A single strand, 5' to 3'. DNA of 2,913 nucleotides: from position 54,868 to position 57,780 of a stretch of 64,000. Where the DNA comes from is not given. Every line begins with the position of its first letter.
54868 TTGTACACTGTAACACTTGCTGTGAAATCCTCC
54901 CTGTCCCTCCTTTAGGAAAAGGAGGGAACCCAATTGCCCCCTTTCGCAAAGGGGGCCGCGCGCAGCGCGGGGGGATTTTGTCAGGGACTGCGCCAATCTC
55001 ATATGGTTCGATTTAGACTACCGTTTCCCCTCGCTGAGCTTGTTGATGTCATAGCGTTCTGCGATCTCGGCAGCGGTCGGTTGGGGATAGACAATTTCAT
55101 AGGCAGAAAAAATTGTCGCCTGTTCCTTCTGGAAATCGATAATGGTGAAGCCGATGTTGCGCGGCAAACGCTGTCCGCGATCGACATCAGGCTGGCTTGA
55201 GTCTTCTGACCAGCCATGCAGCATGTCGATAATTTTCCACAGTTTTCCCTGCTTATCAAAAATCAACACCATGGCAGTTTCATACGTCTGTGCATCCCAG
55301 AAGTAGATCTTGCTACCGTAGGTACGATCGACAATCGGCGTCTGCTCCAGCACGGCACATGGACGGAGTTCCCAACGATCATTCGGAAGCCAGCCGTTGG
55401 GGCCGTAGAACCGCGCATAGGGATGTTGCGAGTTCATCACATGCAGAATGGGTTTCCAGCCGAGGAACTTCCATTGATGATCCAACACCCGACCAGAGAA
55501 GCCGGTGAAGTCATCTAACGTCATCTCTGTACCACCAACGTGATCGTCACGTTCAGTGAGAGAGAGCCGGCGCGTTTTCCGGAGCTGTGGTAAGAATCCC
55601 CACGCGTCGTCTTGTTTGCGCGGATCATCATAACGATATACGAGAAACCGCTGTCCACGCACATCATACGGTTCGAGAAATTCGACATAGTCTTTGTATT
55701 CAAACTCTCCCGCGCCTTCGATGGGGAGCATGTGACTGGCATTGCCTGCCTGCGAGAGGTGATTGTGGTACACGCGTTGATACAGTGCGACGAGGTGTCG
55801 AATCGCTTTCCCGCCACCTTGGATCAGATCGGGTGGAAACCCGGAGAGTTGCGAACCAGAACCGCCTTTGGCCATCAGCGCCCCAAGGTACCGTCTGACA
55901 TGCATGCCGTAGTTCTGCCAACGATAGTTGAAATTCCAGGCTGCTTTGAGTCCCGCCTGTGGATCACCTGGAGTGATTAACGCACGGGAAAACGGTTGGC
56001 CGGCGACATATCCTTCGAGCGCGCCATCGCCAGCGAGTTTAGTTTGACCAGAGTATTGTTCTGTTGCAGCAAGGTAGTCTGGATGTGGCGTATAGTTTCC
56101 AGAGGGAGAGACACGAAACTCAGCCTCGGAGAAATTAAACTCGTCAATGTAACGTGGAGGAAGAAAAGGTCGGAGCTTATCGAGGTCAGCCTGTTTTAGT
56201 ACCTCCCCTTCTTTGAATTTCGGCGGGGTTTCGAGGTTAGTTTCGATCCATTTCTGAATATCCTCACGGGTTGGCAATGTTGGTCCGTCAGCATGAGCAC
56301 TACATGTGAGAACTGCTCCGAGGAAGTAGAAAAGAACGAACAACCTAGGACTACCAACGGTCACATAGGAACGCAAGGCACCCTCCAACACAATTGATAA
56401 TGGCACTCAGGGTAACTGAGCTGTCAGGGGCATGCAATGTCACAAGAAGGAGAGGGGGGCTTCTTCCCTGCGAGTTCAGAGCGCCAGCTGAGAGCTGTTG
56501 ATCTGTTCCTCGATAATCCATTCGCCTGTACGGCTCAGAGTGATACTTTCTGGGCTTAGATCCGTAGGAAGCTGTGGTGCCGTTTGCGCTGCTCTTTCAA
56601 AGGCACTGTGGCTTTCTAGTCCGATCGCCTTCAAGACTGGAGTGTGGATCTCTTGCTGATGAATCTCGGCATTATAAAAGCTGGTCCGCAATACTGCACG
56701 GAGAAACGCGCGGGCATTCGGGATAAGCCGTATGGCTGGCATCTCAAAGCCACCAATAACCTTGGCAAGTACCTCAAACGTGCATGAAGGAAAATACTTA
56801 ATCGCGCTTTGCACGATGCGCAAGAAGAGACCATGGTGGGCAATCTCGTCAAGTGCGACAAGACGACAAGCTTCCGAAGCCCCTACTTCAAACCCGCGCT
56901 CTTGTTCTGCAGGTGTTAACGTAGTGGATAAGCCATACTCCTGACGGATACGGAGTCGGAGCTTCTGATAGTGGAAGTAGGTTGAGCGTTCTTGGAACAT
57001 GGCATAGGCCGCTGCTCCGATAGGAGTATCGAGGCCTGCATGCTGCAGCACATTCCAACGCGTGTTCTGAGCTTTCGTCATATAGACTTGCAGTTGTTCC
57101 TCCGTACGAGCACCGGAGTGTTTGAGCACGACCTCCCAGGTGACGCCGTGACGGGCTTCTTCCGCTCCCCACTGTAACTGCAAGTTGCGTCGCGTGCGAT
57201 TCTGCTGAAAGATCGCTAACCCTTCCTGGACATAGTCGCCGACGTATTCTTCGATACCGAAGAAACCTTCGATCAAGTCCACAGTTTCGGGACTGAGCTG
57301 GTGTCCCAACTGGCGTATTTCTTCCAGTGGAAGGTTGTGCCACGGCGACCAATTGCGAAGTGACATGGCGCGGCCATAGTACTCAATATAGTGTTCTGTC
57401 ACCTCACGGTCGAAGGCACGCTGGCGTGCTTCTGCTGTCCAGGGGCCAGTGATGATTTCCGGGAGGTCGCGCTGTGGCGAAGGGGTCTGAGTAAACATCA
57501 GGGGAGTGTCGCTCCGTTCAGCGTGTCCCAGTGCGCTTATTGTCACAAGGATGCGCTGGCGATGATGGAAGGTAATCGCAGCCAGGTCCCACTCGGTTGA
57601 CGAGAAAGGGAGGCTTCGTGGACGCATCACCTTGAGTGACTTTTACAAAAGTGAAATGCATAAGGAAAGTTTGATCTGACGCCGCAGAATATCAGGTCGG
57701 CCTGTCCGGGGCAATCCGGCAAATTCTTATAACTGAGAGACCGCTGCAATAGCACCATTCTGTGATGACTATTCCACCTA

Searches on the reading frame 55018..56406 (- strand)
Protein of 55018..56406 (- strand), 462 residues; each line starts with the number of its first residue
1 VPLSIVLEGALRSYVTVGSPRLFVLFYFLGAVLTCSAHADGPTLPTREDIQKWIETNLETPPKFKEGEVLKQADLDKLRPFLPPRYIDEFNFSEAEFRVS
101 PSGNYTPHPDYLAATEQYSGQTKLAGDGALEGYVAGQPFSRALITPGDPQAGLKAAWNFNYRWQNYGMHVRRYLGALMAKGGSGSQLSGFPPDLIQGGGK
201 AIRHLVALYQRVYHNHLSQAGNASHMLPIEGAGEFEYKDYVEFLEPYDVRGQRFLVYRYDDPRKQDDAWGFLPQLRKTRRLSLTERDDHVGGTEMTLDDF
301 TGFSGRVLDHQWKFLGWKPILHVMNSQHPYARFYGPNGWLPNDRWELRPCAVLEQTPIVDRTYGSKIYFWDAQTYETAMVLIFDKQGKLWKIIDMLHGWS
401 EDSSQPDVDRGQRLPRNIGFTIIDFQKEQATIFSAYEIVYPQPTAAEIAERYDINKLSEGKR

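Call 44: search_protein_families(library=pfam, proteins=[window:55018-56406:-], max_evalue=0.00001)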
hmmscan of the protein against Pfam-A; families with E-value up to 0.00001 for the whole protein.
window:55018-56406:- (462 aa): 2 families
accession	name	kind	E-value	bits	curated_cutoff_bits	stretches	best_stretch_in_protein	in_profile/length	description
PF07044.18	DUF1329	-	2.3e-42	146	23.1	2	230-435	134-342/368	Protein of unknown function (DUF1329)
PF17131.11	LolA_like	-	4.6e-16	59.4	30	1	238-443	4-171/184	Outer membrane lipoprotein-sorting protein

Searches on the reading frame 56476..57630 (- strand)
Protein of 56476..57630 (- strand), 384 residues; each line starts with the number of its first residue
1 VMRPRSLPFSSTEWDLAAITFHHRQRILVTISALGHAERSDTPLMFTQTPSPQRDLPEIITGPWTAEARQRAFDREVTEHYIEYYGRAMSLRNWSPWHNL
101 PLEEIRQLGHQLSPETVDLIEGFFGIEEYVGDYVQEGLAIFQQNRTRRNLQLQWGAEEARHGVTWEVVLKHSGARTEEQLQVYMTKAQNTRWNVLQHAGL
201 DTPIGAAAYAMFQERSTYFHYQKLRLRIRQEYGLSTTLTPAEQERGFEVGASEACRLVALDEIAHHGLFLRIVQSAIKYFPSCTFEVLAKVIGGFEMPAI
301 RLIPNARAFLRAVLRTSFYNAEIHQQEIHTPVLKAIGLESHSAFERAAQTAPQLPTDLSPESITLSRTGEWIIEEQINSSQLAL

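Call 44: search_protein_families(library=pfam, proteins=[window:56476-57630:-], max_evalue=0.00001)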
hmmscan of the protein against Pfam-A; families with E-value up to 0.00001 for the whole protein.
window:56476-57630:- (384 aa): 1 family
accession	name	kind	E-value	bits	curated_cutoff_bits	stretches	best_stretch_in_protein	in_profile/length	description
PF03405.20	FA_desaturase_2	-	1.2e-08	34.7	22.7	1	153-351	104-289/325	Fatty acid desaturase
